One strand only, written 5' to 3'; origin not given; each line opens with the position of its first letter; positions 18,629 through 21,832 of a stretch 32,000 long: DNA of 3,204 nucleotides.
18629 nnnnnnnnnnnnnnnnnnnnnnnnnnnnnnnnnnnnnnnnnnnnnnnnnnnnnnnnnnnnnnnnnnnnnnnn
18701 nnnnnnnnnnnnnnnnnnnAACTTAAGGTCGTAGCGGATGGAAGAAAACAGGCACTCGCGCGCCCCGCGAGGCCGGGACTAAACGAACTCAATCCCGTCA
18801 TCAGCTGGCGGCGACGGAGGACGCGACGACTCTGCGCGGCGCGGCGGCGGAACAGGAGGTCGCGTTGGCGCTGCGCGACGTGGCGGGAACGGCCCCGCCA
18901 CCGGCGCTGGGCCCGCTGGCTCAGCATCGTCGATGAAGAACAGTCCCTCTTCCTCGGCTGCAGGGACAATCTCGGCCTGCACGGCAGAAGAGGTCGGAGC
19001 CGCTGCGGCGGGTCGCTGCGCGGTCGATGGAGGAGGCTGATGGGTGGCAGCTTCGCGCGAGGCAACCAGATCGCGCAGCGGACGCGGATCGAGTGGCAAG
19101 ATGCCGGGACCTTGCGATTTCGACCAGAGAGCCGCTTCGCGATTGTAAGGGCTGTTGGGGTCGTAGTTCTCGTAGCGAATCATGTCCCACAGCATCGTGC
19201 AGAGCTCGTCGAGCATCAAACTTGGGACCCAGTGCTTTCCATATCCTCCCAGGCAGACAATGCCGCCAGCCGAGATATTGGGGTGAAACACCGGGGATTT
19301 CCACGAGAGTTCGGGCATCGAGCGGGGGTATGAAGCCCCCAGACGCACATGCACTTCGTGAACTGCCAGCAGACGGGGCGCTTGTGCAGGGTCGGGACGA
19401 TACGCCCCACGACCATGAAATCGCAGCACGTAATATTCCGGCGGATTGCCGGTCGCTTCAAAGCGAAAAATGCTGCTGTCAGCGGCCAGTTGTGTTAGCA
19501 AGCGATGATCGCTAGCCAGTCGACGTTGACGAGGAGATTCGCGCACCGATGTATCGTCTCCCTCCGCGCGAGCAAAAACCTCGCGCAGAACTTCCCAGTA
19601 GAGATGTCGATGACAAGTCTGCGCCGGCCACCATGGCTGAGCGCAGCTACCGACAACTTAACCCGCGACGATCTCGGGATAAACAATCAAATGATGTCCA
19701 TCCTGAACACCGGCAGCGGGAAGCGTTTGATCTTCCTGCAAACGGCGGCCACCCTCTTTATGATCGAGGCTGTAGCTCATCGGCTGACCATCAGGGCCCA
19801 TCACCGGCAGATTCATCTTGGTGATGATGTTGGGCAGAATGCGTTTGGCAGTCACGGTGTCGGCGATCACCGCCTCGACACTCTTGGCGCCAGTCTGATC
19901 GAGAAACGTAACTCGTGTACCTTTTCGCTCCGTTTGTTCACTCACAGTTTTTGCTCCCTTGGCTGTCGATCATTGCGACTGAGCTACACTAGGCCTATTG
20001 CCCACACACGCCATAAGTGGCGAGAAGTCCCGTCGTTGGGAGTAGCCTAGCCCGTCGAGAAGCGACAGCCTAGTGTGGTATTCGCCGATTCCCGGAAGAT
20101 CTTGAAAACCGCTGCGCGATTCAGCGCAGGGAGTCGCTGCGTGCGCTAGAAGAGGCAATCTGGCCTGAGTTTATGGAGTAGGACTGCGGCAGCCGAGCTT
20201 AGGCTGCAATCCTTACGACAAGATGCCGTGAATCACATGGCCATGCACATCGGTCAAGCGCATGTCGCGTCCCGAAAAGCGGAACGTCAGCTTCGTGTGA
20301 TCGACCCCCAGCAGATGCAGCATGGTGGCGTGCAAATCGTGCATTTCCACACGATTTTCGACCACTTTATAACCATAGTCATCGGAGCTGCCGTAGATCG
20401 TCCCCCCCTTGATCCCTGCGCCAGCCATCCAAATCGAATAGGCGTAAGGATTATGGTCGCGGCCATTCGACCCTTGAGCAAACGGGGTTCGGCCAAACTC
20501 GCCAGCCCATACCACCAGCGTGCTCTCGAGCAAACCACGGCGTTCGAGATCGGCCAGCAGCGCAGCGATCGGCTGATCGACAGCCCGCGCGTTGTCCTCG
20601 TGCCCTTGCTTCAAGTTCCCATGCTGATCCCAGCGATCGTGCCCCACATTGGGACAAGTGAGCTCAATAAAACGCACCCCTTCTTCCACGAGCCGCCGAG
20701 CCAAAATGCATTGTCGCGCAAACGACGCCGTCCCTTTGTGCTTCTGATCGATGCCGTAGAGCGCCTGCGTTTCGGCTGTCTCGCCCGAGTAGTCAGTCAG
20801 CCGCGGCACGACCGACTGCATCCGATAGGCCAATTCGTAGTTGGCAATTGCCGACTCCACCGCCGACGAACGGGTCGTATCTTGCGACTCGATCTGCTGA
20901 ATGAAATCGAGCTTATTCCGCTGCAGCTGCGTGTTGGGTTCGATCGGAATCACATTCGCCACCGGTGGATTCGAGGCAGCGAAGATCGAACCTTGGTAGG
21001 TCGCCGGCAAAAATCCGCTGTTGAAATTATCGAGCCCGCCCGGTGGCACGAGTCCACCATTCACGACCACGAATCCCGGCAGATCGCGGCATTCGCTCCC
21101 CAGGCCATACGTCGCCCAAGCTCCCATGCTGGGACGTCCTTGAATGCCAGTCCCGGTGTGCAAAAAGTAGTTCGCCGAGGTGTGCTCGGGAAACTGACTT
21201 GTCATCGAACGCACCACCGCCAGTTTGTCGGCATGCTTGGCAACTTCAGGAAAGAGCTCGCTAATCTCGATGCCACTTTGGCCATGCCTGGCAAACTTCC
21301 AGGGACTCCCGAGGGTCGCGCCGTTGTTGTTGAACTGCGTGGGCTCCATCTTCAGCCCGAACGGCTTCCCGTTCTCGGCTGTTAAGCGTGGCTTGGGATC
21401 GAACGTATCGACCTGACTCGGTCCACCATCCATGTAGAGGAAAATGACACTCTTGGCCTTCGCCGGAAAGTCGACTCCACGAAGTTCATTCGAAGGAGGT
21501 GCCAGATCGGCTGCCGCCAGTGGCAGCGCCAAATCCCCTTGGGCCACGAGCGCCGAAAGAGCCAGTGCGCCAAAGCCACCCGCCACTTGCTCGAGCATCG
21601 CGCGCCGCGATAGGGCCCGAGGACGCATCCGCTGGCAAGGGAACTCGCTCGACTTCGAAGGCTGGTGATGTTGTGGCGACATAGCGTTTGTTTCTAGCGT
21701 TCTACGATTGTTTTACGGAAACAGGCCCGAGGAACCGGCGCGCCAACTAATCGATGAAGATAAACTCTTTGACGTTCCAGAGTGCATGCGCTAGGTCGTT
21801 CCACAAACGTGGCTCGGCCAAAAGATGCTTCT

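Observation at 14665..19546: Active E2 plus a collinear catalytic-Cys-to-Asn paralogue: a bacterial Ubc13/UEV-style pair?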

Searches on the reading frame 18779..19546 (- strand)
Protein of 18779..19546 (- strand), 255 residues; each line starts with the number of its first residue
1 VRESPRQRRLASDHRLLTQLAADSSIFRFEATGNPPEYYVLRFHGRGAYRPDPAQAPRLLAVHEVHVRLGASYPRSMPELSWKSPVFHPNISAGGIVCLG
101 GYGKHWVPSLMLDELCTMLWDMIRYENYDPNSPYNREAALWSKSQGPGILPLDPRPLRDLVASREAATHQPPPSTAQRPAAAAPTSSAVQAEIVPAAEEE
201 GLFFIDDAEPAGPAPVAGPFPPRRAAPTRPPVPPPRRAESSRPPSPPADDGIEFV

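Call 6: search_protein_families(library=pfam, proteins=[window:18779-19546:-], max_evalue=0.1)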
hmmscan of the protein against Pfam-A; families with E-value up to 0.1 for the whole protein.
window:18779-19546:- (255 aa): 1 family
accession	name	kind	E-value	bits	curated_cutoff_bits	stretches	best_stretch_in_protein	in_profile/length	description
PF00179.31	UQ_con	-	9.1e-12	45.2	27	1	62-140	46-123/140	Ubiquitin-conjugating enzyme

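Call 8: search_protein_families(library=padloc, proteins=[window:18779-19546:-], max_evalue=0.01)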
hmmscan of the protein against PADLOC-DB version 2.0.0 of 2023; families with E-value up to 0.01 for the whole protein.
window:18779-19546:- (255 aa): 0 families

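Call 9: search_protein_families(library=ncbifam, proteins=[window:18779-19546:-], max_evalue=0.01)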
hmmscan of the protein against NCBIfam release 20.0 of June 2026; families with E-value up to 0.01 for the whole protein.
window:18779-19546:- (255 aa): 0 families

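Call 35: find_homologous_proteins(query=window:18779-19546:-, max_evalue=0.001)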
Query window:18779-19546:- (255 aa): 1379 proteins with E <= 0.001 among 6824 candidates; the best 120 are listed.
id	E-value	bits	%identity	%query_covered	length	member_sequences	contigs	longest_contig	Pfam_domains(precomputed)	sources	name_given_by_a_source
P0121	6.0e-166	569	99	100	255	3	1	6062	PF00179.32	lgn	-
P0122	1.0e-104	368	69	100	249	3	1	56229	PF00179.32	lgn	-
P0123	5.2e-77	277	57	89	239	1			PF00179.32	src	-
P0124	5.7e-76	274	67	69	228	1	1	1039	PF00179.32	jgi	-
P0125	2.3e-75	272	59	80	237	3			PF00179.32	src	-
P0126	1.2e-74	269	65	73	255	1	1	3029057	PF00179.32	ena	-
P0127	1.3e-74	269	58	85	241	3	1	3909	PF00179.32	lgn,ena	-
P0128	3.7e-74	268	65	73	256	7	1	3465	PF00179.32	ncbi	ncbi:MAG: ubiquitin-conjugating enzyme E2 [Pirellulaceae bacterium]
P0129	6.3e-74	267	62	76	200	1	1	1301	PF00179.32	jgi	jgi:ubiquitin-protein ligase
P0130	1.3e-73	266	55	89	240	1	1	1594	PF00179.32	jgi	-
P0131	1.4e-73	266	57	83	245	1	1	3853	PF00179.32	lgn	-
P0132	1.8e-73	265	58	82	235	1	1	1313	PF00179.32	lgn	-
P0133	2.0e-73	265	63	78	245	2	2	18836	PF00179.32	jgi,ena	-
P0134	2.0e-73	265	71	64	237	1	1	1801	PF00179.32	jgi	jgi:ubiquitin-protein ligase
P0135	2.1e-73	265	55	84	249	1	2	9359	PF00179.32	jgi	jgi:ubiquitin-protein ligase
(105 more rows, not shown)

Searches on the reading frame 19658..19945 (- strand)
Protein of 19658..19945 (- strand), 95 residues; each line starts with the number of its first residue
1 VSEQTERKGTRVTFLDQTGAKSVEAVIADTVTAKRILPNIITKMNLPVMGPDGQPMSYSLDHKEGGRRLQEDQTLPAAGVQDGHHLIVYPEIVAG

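Call 6: search_protein_families(library=pfam, proteins=[window:19658-19945:-], max_evalue=0.1)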
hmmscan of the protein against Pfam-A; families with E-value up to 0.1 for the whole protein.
window:19658-19945:- (95 aa): 2 families
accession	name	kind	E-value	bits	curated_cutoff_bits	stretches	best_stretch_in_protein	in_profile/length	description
PF08817.16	YukD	-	1.5e-16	61.4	27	1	11-87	3-75/76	WXG100 protein secretion system (Wss), protein YukD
PF25822.1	UBL_USP40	-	0.033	14.6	23.2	0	17-88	12-81/88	USP40 ubiquitin-like domain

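Call 8: search_protein_families(library=padloc, proteins=[window:19658-19945:-], max_evalue=0.01)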
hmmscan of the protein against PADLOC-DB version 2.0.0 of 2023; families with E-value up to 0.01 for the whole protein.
window:19658-19945:- (95 aa): 0 families

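Call 9: search_protein_families(library=ncbifam, proteins=[window:19658-19945:-], max_evalue=0.01)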
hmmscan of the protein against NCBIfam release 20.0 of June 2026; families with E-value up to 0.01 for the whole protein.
window:19658-19945:- (95 aa): 1 family
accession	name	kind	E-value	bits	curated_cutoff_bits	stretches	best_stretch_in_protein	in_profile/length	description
TIGR03920.1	T7SS_EccD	equivalog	0.0084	15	94.95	1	19-91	6-80/455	type VII secretion integral membrane protein EccD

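Call 88: find_homologous_proteins(query=window:19658-19945:-, max_evalue=0.001)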
Query window:19658-19945:- (95 aa): 1068 proteins with E <= 0.001 among 1071 candidates; the best 120 are listed.
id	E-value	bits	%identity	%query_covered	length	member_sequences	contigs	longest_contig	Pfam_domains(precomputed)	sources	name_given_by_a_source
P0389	8.8e-51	187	96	96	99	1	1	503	PF08817.17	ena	-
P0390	1.7e-49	183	88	100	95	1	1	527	PF08817.17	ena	-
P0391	1.3e-48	181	88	100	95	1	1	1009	PF08817.17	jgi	-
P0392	1.4e-48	180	89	100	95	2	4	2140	PF08817.17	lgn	-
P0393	1.5e-48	180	89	100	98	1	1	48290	PF08817.17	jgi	jgi:hypothetical protein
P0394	2.1e-48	180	89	99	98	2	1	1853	PF08817.17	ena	-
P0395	2.9e-48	179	89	100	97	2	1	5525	PF08817.17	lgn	-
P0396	2.9e-48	179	86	100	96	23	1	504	PF08817.17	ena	-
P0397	3.5e-48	179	89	100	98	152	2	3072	PF08817.17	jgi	jgi:hypothetical protein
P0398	3.6e-48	179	91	95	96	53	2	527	PF08817.17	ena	-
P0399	5.0e-48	179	91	100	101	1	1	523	PF08817.17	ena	-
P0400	6.9e-48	178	87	100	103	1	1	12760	PF08817.17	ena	-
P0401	7.2e-48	178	85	100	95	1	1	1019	PF08817.17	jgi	jgi:hypothetical protein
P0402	7.3e-48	178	89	100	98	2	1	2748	PF08817.17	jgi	jgi:type VII secretion system (Wss) protein YukD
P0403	8.8e-48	178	89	100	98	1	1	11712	PF08817.17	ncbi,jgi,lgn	-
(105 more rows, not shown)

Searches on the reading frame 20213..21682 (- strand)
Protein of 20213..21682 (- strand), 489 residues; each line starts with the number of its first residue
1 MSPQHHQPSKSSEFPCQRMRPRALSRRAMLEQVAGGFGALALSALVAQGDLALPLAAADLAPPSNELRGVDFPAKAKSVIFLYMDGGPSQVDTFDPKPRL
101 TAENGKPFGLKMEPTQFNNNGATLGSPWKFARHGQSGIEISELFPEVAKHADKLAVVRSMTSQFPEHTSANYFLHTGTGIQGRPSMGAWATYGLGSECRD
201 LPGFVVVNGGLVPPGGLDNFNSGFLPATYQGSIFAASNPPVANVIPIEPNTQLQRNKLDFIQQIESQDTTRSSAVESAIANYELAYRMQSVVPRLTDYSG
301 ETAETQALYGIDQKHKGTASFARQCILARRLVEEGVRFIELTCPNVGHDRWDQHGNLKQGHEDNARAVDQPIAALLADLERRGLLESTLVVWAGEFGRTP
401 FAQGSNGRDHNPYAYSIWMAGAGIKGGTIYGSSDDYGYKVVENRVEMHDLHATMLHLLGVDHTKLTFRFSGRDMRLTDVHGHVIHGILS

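Call 6: search_protein_families(library=pfam, proteins=[window:20213-21682:-], max_evalue=0.1)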
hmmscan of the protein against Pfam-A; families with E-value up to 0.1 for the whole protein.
window:20213-21682:- (489 aa): 2 families
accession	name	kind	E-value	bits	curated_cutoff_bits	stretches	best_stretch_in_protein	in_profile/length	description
PF07394.17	DUF1501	-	5.4e-147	490.5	27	1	76-488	1-390/390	Protein of unknown function (DUF1501)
PF01663.27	Phosphodiest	-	0.0028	17.8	23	1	353-402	176-225/342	Type I phosphodiesterase / nucleotide pyrophosphatase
